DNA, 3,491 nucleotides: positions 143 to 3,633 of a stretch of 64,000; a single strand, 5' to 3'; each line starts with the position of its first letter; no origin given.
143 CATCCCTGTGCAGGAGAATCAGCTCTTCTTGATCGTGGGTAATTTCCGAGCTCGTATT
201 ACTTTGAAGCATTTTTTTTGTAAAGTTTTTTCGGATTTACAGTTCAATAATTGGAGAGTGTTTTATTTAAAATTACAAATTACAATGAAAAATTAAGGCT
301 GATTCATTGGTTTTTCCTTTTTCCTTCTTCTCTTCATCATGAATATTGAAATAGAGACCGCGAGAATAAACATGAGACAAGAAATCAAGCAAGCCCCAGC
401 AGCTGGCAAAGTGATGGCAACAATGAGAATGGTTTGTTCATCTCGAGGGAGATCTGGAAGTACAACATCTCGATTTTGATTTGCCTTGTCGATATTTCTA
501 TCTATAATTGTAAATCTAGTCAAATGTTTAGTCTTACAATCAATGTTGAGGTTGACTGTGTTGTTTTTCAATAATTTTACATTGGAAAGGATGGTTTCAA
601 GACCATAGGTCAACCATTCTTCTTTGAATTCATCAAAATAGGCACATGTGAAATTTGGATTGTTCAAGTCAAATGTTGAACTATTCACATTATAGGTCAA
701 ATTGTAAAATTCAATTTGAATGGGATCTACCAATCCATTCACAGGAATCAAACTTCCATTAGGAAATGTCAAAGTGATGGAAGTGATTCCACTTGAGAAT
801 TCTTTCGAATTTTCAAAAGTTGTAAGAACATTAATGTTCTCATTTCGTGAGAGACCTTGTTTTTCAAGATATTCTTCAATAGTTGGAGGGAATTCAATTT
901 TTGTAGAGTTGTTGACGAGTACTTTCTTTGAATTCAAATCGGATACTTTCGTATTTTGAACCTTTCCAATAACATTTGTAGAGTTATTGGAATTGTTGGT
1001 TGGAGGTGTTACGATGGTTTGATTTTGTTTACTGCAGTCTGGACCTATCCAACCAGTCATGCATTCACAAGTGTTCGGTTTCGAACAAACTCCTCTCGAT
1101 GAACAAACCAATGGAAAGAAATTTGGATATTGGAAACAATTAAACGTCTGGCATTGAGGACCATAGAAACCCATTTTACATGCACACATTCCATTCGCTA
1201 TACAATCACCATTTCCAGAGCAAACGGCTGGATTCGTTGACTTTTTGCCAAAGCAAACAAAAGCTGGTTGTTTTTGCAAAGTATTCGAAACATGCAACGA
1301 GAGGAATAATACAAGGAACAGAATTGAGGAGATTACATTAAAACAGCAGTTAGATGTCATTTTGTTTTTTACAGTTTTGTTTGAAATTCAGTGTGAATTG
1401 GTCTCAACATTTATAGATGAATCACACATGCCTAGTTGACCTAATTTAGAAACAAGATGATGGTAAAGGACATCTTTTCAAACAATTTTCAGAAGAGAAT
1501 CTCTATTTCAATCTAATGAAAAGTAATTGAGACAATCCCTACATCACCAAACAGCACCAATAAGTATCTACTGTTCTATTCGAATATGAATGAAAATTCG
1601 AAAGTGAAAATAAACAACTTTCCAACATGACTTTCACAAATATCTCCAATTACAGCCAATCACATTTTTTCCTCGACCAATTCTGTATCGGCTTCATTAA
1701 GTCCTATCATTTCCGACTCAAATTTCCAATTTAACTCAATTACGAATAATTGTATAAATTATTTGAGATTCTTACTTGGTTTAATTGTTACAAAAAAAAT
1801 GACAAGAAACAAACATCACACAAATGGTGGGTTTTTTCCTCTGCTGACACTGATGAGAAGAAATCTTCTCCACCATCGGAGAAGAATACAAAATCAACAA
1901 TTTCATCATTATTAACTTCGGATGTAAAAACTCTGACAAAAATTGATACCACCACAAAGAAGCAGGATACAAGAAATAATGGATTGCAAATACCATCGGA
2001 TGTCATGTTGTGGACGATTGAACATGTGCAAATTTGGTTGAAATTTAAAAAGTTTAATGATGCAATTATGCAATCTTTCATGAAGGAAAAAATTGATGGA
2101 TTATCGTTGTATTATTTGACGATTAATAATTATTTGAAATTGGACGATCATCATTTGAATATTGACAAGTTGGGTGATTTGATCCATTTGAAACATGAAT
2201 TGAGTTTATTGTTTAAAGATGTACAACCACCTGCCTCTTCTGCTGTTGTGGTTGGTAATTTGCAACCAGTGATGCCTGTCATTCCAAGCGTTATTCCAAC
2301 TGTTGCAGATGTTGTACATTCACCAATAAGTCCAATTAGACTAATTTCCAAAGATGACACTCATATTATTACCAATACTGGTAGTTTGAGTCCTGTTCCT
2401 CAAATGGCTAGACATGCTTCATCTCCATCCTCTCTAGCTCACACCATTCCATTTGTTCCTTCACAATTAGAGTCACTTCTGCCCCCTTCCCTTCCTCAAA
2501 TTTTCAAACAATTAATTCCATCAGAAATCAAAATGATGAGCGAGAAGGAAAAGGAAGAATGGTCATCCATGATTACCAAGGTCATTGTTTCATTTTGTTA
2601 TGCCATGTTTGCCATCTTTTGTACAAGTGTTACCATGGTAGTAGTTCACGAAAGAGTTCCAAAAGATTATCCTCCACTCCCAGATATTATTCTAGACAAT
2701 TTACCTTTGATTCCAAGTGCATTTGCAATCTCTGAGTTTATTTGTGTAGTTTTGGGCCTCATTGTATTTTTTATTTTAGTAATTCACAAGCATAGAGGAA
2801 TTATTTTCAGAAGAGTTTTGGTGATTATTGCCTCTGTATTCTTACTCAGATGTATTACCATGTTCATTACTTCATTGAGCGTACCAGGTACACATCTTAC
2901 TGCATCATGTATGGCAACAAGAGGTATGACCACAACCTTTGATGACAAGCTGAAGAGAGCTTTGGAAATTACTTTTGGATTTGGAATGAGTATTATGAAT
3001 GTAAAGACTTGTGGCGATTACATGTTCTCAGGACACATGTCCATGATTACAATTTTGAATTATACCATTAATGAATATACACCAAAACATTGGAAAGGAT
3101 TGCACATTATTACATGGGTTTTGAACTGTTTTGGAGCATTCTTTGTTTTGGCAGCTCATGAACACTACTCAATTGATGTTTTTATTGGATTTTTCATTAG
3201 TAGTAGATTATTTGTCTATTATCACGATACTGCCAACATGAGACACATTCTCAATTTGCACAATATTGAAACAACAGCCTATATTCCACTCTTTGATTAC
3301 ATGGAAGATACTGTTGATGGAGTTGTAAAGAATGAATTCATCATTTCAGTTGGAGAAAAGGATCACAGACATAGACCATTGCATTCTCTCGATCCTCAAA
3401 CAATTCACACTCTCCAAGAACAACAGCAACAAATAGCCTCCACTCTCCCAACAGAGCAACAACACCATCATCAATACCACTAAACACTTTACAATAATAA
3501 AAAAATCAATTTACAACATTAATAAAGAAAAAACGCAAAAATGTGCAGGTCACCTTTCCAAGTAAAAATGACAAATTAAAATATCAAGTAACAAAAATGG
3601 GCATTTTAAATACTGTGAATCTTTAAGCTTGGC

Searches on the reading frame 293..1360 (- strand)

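Call 37: search_protein_families(library=pfam, proteins=[window:293-1360:-], max_evalue=0.001)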
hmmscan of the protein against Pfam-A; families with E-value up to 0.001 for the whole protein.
window:293-1360:- (355 aa): 4 families
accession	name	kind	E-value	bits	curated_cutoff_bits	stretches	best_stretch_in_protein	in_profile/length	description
PF23106.1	EGF_Teneurin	-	2.8e-11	43.7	24.3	2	86-111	5-29/30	Teneurin-like EGF domain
PF25024.1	EGF_TEN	-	1.3e-10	41.7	65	1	42-125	63-138/234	Teneurin EGF domain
PF07974.19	EGF_2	-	1.5e-10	41.7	22.1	2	46-70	7-32/32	EGF-like domain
PF23301.1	EGF_PEAR1L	-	0.00034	21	37.5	1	89-111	15-37/49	Platelet endothelial aggregation receptor 1-like, EGF domain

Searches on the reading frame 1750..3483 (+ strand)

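Call 37: search_protein_families(library=pfam, proteins=[window:1750-3483:+], max_evalue=0.001)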
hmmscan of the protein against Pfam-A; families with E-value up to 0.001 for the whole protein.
window:1750-3483:+ (577 aa): 2 families
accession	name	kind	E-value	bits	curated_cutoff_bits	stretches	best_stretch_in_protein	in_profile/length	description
PF14360.12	PAP2_C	-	3.9e-26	91.8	27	1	420-492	1-73/74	PAP2 superfamily C-terminal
PF02198.23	SAM_PNT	-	0.00055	20.3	24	0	74-128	6-61/83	Sterile alpha motif (SAM)/Pointed domain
